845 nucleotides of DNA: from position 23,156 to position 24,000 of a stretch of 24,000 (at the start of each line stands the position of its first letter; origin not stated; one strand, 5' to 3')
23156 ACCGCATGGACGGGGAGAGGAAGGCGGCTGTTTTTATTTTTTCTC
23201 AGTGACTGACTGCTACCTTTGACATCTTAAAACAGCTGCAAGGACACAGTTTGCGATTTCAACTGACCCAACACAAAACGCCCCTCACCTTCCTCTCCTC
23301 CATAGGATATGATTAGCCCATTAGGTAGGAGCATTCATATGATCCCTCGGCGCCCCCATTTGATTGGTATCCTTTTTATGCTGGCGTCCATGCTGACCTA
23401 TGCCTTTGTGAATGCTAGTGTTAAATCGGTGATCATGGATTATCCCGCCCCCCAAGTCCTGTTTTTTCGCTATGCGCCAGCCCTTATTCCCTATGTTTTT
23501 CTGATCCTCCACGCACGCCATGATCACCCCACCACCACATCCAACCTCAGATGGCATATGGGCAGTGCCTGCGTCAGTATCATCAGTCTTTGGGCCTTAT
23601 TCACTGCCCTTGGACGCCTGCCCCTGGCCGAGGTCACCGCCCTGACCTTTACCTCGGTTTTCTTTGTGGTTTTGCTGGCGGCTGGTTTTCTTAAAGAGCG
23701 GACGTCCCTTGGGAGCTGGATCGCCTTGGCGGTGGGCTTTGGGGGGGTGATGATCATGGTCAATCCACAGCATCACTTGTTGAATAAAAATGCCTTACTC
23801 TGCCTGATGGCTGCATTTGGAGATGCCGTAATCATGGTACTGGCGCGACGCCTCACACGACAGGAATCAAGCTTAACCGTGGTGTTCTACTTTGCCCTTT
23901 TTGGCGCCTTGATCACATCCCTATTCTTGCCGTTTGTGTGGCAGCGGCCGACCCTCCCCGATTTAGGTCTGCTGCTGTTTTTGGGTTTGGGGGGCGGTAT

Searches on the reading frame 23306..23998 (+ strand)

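Call 76: search_protein_families(library=pfam, proteins=[window:23306-23998:+], max_evalue=0.01)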
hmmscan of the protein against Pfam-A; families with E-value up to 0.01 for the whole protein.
window:23306-23998:+ (231 aa): 3 families
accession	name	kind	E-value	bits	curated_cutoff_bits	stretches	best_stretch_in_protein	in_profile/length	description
PF00892.27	EamA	-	3.2e-19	70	28.2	2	20-152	2-134/135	EamA-like transporter family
PF12036.14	DUF3522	-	0.0036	17.9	29.3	1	79-178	65-141/188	Protein of unknown function (DUF3522)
PF05653.20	Mg_trans_NIPA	-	0.0063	16.2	26.2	0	91-196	59-162/295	Magnesium transporter NIPA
